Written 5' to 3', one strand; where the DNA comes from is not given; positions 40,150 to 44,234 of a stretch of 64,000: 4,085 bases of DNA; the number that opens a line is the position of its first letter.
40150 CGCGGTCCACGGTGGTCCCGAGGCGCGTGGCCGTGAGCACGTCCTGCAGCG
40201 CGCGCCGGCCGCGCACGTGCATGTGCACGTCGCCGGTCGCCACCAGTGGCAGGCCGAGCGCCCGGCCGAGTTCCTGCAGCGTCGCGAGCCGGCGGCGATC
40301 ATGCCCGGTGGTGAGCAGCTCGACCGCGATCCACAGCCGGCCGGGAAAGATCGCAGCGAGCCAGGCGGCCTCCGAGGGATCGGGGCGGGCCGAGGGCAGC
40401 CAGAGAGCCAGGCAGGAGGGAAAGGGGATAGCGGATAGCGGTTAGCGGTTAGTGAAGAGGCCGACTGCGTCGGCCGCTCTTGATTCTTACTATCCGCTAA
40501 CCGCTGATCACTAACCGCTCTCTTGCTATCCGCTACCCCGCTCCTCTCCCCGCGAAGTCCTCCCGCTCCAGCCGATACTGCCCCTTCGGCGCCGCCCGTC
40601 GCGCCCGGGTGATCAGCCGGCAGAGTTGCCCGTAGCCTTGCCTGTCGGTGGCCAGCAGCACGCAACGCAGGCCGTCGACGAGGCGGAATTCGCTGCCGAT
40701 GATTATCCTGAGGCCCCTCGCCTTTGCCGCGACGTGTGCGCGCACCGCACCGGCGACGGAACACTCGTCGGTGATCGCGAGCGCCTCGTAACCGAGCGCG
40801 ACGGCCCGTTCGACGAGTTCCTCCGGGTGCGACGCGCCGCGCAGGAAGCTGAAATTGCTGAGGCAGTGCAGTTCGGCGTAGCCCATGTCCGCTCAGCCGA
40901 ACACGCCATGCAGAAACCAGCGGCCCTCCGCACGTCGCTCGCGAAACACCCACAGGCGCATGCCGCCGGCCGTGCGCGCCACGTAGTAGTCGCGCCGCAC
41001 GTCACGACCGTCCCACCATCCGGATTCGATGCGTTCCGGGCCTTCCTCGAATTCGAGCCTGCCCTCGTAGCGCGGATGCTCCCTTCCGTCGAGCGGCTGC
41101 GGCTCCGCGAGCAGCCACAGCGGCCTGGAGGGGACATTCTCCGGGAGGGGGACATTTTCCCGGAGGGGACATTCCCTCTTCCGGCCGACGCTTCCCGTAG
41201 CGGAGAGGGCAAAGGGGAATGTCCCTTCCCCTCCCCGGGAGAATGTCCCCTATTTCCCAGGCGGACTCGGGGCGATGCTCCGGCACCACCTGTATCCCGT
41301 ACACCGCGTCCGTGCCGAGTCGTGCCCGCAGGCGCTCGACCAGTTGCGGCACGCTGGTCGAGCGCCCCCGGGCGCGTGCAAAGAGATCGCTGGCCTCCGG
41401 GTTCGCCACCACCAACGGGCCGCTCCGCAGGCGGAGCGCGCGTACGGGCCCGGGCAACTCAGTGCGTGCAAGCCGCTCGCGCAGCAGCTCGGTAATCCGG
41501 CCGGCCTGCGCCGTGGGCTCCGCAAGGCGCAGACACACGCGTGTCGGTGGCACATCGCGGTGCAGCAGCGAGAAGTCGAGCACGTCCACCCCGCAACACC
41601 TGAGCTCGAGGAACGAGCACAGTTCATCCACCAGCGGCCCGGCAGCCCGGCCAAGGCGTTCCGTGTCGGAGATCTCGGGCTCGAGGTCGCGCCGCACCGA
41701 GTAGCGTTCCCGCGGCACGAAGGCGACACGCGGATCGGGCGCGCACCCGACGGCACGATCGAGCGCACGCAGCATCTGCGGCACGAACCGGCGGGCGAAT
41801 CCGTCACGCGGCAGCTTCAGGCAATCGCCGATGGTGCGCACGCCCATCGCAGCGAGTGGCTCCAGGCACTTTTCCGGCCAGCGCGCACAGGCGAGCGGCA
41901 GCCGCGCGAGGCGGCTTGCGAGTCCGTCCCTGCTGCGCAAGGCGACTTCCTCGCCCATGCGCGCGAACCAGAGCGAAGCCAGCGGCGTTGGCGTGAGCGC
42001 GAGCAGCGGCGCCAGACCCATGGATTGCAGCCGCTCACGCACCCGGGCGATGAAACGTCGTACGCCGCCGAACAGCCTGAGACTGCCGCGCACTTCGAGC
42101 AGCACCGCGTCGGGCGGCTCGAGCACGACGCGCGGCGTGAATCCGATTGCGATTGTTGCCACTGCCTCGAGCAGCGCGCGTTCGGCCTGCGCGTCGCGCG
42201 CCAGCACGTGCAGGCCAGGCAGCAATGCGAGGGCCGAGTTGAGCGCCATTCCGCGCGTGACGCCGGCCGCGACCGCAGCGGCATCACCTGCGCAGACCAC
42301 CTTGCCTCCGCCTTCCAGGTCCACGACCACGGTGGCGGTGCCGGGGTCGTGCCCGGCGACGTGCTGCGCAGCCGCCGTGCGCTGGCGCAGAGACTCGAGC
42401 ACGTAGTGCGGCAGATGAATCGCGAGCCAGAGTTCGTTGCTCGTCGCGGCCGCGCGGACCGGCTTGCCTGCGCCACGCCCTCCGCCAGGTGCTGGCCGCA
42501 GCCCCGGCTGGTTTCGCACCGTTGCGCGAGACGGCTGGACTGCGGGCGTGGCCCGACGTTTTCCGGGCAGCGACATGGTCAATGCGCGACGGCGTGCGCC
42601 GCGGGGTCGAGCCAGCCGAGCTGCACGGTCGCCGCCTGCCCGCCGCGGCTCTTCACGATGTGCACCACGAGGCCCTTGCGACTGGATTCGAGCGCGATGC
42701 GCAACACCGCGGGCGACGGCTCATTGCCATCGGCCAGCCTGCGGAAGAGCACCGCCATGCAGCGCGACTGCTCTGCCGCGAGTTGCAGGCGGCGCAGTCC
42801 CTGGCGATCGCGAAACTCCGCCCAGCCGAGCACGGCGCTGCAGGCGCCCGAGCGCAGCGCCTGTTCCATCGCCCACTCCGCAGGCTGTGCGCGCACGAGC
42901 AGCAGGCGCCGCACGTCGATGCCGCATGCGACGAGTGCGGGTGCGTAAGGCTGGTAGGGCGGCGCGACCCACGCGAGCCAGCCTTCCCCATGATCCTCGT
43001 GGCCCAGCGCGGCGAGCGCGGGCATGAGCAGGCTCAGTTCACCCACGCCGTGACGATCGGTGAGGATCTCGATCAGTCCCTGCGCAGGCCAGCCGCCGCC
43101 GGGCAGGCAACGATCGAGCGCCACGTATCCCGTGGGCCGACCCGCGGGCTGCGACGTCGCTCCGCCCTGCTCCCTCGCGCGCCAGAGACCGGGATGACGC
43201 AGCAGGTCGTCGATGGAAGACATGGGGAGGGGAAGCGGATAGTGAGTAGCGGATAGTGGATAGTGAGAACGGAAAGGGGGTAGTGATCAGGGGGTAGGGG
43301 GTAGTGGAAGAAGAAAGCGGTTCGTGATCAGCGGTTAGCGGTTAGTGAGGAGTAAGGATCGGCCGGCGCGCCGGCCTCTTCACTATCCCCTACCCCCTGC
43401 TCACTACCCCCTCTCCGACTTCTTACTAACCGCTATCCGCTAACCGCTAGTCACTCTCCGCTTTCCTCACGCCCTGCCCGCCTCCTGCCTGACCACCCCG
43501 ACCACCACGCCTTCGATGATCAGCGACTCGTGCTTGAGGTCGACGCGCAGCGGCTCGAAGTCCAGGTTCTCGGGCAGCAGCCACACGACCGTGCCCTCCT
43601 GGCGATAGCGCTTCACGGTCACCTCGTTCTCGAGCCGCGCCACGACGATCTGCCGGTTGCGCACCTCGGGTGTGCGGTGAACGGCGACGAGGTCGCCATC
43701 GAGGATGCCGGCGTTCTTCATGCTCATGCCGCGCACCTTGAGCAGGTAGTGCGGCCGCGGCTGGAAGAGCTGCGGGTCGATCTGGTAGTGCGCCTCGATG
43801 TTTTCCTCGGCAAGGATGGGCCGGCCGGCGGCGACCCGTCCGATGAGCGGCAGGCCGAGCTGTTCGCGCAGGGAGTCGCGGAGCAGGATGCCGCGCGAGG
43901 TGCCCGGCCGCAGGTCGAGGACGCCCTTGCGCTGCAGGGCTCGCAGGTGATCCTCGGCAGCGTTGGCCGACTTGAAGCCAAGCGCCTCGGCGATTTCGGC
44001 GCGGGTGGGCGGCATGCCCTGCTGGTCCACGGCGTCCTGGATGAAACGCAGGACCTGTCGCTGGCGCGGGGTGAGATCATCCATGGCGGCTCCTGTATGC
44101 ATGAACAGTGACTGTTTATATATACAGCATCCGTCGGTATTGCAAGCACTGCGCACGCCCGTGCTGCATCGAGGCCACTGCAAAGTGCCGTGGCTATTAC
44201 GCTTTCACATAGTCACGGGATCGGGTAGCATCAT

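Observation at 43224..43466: Element family is built from 7-nt words whose only invariant core is TAG, giving outward-facing stops in all three frames on both strands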

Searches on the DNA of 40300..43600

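Call 77: search_rna_families(source=window, start=40300, end=43600, threshold=evalue, max_evalue=1)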
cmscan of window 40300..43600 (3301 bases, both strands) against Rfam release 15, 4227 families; matches with E-value up to 1: 12.
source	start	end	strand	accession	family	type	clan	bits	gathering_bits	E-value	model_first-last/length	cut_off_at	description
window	43237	43454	+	RF04203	MIR1144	Gene; miRNA;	-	38.3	90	0.0003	1-197/197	no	MIR1144 microRNA precursor family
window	43263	43426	+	RF03828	MIR831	Gene; miRNA;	-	36.5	100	3.8e-05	1-181/181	no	MIR831 microRNA precursor family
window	43280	43407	+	RF03964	mir-H1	Gene; miRNA;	-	36.1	97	0.0016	1-85/85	no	mir-H1 microRNA precursor family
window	43277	43410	+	RF03792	MIR6462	Gene; miRNA;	-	32.2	96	0.0047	1-119/119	no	MIR6462 microRNA precursor family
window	43260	43426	-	RF00690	MIR408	Gene; miRNA;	-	26.2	64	0.0018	1-126/126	no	MIR408 microRNA precursor family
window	40420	40544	-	RF03777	MIR533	Gene; miRNA;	-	25.9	80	0.018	1-125/125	no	MIR533 microRNA precursor family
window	41323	41374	-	RF03782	mir-3661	Gene; miRNA;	-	25.2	77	0.044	1-84/84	no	mir-3661 microRNA precursor family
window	40420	40543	-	RF03778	mir-483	Gene; miRNA;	-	24.1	60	0.25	1-75/75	no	mir-483 microRNA precursor family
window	43261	43427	+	RF00690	MIR408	Gene; miRNA;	-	23.8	64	0.01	1-126/126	no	MIR408 microRNA precursor family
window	43261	43415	-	RF00766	mir-335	Gene; miRNA;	-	23.7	64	0.044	1-92/92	no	mir-335 microRNA precursor family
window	43288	43400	+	RF03778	mir-483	Gene; miRNA;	-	23.4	60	0.37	1-75/75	no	mir-483 microRNA precursor family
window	43286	43408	-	RF00942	mir-1224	Gene; miRNA;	-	23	105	0.68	1-86/86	no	mir-1224 microRNA precursor family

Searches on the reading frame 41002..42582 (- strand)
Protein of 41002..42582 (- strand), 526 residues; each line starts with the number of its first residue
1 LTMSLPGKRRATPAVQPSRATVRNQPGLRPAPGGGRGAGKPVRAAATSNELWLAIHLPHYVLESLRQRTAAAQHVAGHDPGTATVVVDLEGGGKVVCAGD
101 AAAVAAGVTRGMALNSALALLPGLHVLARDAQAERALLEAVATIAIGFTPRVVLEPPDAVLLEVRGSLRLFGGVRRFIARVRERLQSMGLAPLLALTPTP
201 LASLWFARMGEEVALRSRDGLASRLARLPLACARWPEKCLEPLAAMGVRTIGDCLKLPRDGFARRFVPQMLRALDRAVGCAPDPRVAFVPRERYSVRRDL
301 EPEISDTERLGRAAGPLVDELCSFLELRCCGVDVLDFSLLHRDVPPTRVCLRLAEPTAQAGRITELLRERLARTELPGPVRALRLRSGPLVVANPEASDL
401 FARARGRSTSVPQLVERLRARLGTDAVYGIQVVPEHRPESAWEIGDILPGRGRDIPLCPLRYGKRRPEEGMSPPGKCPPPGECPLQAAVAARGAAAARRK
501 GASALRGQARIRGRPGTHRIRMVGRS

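Call 56: search_protein_families(library=pfam, proteins=[window:41002-42582:-], max_evalue=0.00001)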
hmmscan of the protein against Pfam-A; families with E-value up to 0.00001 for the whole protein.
window:41002-42582:- (526 aa): 1 family
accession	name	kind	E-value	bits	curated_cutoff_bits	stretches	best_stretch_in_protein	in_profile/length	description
PF00817.25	IMS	-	2.8e-08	34.3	23.2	1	86-188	25-127/148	impB/mucB/samB family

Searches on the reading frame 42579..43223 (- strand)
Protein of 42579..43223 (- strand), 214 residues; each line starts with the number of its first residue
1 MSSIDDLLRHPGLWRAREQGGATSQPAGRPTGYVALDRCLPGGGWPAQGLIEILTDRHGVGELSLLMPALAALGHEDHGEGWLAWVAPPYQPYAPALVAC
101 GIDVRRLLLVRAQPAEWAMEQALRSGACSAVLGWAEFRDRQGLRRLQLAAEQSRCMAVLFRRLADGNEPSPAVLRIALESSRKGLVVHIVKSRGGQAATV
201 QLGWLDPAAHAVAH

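Call 11: find_encoding_contigs(protein=window:42579-43223:-, flank=3000, max_places=6)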
Protein window:42579-43223:- (214 aa): 1 contig read that carries it; 1 place shown.
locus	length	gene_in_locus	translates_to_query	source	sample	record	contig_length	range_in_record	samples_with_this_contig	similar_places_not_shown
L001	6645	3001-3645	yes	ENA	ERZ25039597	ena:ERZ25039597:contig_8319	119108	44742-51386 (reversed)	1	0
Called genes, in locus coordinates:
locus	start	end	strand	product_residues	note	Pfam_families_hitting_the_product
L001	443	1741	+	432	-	PF03734:YkuD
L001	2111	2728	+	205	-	PF01726:LexA_DNA_bind, PF00717:Peptidase_S24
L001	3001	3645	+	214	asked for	-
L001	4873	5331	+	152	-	-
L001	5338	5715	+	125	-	PF02811:PHP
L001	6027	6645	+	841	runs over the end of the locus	PF07733:DNA_pol3_alpha, PF17657:DNA_pol3_finger, PF14579:HHH_6, PF01336:tRNA_anti-codon (weak)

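Call 17: find_homologous_proteins(query=window:42579-43223:-, max_evalue=1e-20)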
Query window:42579-43223:- (214 aa): 6917 proteins with E <= 1e-20 among 8000 candidates; the best 120 are listed.
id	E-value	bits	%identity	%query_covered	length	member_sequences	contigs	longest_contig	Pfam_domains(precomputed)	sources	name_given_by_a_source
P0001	5.9e-131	453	95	100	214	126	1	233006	-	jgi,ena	jgi:cell division inhibitor SulA/protein ImuA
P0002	1.2e-121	423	88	100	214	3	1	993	-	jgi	-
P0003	6.9e-121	420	87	100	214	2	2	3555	-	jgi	jgi:hypothetical protein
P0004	3.5e-120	418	88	100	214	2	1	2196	-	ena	-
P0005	5.6e-117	407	86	100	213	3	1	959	-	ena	-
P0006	4.2e-115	401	85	100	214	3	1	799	-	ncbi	-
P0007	1.1e-114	400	86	100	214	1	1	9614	-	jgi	jgi:hypothetical protein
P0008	3.1e-112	392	84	100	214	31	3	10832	-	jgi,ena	-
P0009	1.5e-111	390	84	99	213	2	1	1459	-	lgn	-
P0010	1.6e-108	380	79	100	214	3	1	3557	-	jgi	jgi:hypothetical protein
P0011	4.8e-107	375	79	100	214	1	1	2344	-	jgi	jgi:cell division inhibitor SulA/protein ImuA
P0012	5.0e-107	375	79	100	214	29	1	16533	-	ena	-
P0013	3.4e-106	372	79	100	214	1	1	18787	PF03846.21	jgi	jgi:hypothetical protein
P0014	4.9e-106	371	79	100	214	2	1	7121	-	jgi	jgi:cell division inhibitor SulA/protein ImuA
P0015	1.0e-105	370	78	100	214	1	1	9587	-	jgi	jgi:hypothetical protein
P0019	2.3e-104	366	79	99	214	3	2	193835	-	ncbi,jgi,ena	-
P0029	7.1e-101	355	76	100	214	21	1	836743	PF03846.21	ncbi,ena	-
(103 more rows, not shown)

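Call 20: find_encoding_contigs(protein=P0001, flank=10000, max_places=3)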
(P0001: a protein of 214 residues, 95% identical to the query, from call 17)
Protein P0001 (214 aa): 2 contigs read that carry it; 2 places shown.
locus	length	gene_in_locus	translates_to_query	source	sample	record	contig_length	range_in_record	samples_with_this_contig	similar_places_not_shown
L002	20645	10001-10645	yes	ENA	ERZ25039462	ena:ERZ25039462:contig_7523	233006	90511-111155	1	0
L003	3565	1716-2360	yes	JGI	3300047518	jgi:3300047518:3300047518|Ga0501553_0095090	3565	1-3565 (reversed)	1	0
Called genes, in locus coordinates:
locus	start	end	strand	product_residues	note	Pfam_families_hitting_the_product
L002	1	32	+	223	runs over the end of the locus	PF00730:HhH-GPD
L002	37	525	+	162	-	PF01451:LMWPc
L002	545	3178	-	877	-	PF00575:S1, PF10150:RNase_E_G, PF20833:RNase_E_G_Thio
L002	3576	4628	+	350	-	PF01479:S4, PF00849:PseudoU_synth_2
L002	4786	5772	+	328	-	PF02620:YceD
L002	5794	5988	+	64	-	PF01783:Ribosomal_L32p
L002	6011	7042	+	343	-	PF02504:FA_synthesis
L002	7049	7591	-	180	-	PF06803:DUF1232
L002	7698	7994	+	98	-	-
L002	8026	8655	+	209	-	PF03734:YkuD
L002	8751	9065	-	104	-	-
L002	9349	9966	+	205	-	PF01726:LexA_DNA_bind, PF00717:Peptidase_S24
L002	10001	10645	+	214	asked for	-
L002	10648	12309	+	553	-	PF00817:IMS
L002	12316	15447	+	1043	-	PF02811:PHP, PF07733:DNA_pol3_alpha, PF17657:DNA_pol3_finger, PF14579:HHH_6, PF01336:tRNA_anti-codon (weak)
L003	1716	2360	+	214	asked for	-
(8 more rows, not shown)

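Call 21: find_encoding_contigs(protein=P0019, flank=10000, max_places=3)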
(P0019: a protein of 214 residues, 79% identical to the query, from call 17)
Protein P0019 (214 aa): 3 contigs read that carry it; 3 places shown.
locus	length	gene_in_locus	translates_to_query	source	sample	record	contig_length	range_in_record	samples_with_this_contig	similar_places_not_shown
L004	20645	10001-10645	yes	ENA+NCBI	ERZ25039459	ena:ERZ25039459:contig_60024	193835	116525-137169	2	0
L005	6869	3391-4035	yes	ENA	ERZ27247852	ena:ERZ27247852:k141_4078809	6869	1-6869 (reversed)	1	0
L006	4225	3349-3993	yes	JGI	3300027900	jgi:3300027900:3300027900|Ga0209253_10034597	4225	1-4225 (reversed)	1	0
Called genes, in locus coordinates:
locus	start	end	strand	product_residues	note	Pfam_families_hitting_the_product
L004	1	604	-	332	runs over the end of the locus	-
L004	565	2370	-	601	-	PF00575:S1, PF10150:RNase_E_G, PF20833:RNase_E_G_Thio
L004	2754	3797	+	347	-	PF01479:S4, PF00849:PseudoU_synth_2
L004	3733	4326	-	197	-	PF02545:Maf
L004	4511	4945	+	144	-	PF02620:YceD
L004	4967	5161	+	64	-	PF01783:Ribosomal_L32p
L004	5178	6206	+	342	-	PF02504:FA_synthesis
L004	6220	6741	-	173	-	PF06803:DUF1232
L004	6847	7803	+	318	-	PF03734:YkuD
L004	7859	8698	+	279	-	PF00106:adh_short, PF08659:KR, PF13561:adh_short_C2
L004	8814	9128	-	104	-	-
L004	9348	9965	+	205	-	PF01726:LexA_DNA_bind, PF00717:Peptidase_S24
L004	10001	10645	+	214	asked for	-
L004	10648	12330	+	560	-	PF00817:IMS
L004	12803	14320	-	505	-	-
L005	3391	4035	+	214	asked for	-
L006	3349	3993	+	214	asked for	-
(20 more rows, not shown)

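Call 22: find_encoding_contigs(protein=P0029, flank=10000, max_places=3)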
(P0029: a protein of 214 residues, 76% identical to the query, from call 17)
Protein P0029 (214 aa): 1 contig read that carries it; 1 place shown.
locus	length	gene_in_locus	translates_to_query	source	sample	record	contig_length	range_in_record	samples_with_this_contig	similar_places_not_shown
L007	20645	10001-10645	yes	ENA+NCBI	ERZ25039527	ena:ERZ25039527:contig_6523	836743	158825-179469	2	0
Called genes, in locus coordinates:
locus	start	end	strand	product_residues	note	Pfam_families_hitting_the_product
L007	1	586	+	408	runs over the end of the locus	PF01053:Cys_Met_Meta_PP, PF00155:Aminotran_1_2, PF00266:Aminotran_5 (weak)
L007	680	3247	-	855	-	-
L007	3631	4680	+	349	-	PF01479:S4, PF00849:PseudoU_synth_2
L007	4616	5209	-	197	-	PF02545:Maf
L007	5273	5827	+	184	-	PF02620:YceD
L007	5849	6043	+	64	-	PF01783:Ribosomal_L32p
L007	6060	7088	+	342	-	PF02504:FA_synthesis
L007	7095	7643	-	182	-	PF06803:DUF1232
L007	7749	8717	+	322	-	PF03734:YkuD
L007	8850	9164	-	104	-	-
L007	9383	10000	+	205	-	PF01726:LexA_DNA_bind, PF00717:Peptidase_S24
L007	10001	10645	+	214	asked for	PF03846:SulA (faint)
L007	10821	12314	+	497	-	PF00817:IMS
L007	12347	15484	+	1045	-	PF02811:PHP, PF07733:DNA_pol3_alpha, PF17657:DNA_pol3_finger, PF14579:HHH_6, PF01336:tRNA_anti-codon (weak)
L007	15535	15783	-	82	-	-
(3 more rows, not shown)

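Call 49: find_related_loci(query=window:42579-43223:-, collection=metagenome_contigs, flank=4000)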
Query window:42579-43223:- (214 aa) in metagenome_contigs; peptide patterns used: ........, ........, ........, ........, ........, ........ (x = any residue, [..] = any of these).
319 stretches matched a pattern; 59 encode a relative of the query (tblastn E <= 1e-3); 59 distinct loci.
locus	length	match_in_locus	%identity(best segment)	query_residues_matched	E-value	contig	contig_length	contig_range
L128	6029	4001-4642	99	1-214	9e-138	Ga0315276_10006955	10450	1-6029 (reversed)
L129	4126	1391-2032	99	1-214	2e-140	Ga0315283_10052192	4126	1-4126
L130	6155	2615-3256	98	1-214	4e-136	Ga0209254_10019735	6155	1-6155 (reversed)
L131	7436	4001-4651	96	1-214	4e-133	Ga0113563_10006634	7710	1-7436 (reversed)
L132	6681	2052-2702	96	1-214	4e-133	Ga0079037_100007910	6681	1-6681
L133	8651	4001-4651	96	1-214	5e-133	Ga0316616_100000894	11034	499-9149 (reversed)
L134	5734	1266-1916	95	1-214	1e-132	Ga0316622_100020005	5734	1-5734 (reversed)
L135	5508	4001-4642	94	1-214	1e-128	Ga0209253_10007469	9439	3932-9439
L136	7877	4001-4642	93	1-214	4e-128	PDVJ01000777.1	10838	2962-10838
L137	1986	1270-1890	85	1-207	7e-120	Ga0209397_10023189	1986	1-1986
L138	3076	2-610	85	5-207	4e-114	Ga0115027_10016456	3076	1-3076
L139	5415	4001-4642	79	1-214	1e-109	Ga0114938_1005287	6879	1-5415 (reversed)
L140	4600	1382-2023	79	1-214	1e-109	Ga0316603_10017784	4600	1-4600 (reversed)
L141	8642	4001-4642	78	1-214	1e-107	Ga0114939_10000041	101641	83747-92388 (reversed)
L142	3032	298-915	80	1-206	5e-109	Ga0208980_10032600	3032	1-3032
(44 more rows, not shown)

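Call 56: search_protein_families(library=pfam, proteins=[window:42579-43223:-], max_evalue=0.00001)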
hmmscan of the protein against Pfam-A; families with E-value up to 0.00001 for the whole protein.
window:42579-43223:- (214 aa): 0 families

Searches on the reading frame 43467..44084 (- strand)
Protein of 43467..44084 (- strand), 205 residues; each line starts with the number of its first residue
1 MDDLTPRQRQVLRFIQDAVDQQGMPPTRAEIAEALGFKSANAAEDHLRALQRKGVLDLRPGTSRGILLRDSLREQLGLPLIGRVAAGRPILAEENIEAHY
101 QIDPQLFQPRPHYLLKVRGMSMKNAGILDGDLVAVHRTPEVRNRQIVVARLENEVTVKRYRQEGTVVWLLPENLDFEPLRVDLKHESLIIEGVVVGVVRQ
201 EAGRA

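Call 56: search_protein_families(library=pfam, proteins=[window:43467-44084:-], max_evalue=0.00001)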
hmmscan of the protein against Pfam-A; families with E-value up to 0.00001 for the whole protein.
window:43467-44084:- (205 aa): 2 families
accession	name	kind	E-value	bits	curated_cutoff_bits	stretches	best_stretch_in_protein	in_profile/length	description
PF00717.28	Peptidase_S24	-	4.9e-32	110.5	23.3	1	79-195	1-116/116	Peptidase S24-like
PF01726.22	LexA_DNA_bind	-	5.4e-28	97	23.7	1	1-65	1-65/65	LexA DNA binding domain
